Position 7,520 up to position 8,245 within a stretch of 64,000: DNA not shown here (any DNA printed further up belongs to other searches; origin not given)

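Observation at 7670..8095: Second, unrelated Cys/His-rich small protein next to a tandem pair of YcgN Cys-cluster genes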

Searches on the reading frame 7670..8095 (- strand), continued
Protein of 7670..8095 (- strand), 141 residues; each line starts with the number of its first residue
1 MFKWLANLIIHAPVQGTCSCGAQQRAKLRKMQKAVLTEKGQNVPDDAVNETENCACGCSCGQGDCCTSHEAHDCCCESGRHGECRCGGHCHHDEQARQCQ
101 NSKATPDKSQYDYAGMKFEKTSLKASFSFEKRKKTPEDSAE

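Call 57: search_protein_families(library=phrogs, proteins=[window:7670-8095:-], max_evalue=0.1)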
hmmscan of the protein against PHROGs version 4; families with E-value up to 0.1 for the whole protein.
window:7670-8095:- (141 aa): 0 families

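Call 63: predict_structure(alignment_id=A4)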
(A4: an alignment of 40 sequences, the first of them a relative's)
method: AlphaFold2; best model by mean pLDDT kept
length: 103 residues; sequences in the alignment: 40
mean_pLDDT: 61.5   pTM: 0.26
mean pLDDT of the five models: 61.5, 61.2, 58.9, 56.6, 54.5
residues with pLDDT >= 90: 0; 70-90: 27; 50-70: 52; < 50: 24
segments of 3 or more residues with pLDDT < 50: 40-44, 46-57, 99-103
pLDDT, mean of each block of 10 residues (from residue 1): 70 57 62 59 45 46 58 76 84 64 41
secondary structure, 60 per line:
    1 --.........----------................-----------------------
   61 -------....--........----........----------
elements in order: H3-11 H22-37 E68-71 E74-81 E86-93
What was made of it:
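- The region C-terminal to the 'core' is conserved and predicted to fold into a beta-meander (call 63).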

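Call 67: fold_search(model_id=the predicted structure, library=pdb)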
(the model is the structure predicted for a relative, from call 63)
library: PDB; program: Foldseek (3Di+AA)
matches with E <= 10: 147; with E <= 0.001: 0
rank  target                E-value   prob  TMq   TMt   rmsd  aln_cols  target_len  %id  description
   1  5iso_D                8.6e-01  0.12  0.19  0.12  16.8        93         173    8  STRUCTURE OF FULL LENGTH HUMAN AMPK (NON-PHOSPHORYLATED AT T-LOOP) IN COMPLEX WITH A SMALL MOLECULE ACTIVATOR, A BENZI (released 2017-03-29)
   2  4qfg_B                1.3e+00  0.11  0.20  0.14  16.9        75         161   12  Structure of AMPK in complex with STAUROSPORINE inhibitor and in the absence of a synthetic activator (released 2014-08-06)
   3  4cfe_D                1.3e+00  0.08  0.18  0.12  18.1        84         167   13  Structure of full length human AMPK in complex with a small molecule activator, a benzimidazole derivative (991) (released 2013-12-25)
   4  6c9h_B                1.4e+00  0.06  0.16  0.11  17.1        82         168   11  non-phosphorylated AMP-activated protein kinase bound to pharmacological activator R734 (released 2018-11-28)
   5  4cff_B                1.6e+00  0.07  0.18  0.12  17.4        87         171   10  Structure of full length human AMPK in complex with a small molecule activator, a thienopyridone derivative (A-769662) (released 2013-12-25)
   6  6e4t_B                1.7e+00  0.08  0.18  0.13  16.9        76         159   10  Structure of AMPK bound to activator (released 2018-08-08)
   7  5kq5_B                2.0e+00  0.09  0.19  0.14  17.1        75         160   11  AMPK bound to allosteric activator (released 2016-08-17)
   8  5iso_B                2.1e+00  0.10  0.22  0.13  17.8        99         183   15  STRUCTURE OF FULL LENGTH HUMAN AMPK (NON-PHOSPHORYLATED AT T-LOOP) IN COMPLEX WITH A SMALL MOLECULE ACTIVATOR, A BENZI (released 2017-03-29)
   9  6b2e_A                2.1e+00  0.10  0.24  0.06  16.6       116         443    9  Structure of full length human AMPK (a2b2g1) in complex with a small molecule activator SC4. (released 2018-04-25)
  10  4cff_D                2.1e+00  0.09  0.20  0.13  18.8        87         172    9  Structure of full length human AMPK in complex with a small molecule activator, a thienopyridone derivative (A-769662) (released 2013-12-25)
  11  4cfe_C                2.2e+00  0.11  0.23  0.07  16.5        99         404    8  Structure of full length human AMPK in complex with a small molecule activator, a benzimidazole derivative (991) (released 2013-12-25)
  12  6nch_B                2.2e+00  0.09  0.27  0.17  16.6       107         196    8  Crystal structure of CDP-Chase: Raster data collection (released 2019-02-06)
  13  6e4u_B                2.4e+00  0.08  0.19  0.13  17.1        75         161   11  Structure of AMPK bound to activator (released 2018-08-08)
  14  9xps_5                2.5e+00  0.15  0.26  0.12  13.7        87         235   13  The neck structure of the Phage Phikz (released 2026-02-11)
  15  9dei_G                2.5e+00  0.08  0.16  0.11  17.6        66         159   12  Trypanosoma brucei mitochondrial RNA-editing catalytic complex 1, U-deletion (RECC1) (released 2026-01-21)
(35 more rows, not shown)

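Call 75: find_encoding_contigs(protein=P0090, flank=4000, max_places=3)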
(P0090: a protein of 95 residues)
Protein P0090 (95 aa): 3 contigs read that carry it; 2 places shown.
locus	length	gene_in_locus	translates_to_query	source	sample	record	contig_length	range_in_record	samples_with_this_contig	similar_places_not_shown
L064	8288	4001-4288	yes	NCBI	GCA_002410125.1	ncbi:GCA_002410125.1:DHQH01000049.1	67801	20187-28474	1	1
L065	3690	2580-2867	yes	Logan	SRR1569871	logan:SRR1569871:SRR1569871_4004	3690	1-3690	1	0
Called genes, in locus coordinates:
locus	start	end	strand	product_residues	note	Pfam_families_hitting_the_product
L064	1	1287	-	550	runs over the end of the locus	PF01266:DAO (faint), PF03486:HI0933_like (faint), PF07992:Pyr_redox_2, PF13450:NAD_binding_8 (faint), PF13454:NAD_binding_9 (faint), PF00070:Pyr_redox, PF02852:Pyr_redox_dim, PF00581:Rhodanese, +1 more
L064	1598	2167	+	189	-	PF02525:Flavodoxin_2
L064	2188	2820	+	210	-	PF02525:Flavodoxin_2, PF03358:FMN_red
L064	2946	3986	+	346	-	-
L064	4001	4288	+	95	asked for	-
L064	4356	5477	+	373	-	-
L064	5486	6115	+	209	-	-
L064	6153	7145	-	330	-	PF00892:EamA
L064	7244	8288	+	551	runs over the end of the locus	PF00749:tRNA-synt_1c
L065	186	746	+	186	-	PF02525:Flavodoxin_2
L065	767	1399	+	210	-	PF02525:Flavodoxin_2, PF03358:FMN_red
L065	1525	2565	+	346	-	-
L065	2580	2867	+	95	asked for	-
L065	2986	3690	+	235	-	?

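Call 76: find_encoding_contigs(protein=P0088, flank=4000, max_places=3)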
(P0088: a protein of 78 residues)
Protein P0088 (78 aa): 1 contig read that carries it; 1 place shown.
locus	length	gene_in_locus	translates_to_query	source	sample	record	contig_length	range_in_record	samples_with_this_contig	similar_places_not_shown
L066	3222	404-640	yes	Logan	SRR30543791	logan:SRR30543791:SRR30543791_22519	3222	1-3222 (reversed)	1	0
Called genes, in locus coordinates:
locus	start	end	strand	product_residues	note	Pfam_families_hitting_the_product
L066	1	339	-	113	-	?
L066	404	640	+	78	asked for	-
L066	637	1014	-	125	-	PF03692:CxxCxxCC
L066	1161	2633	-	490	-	PF00772:DnaB, PF13481:AAA_25, PF03796:DnaB_C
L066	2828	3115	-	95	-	PF00830:Ribosomal_L28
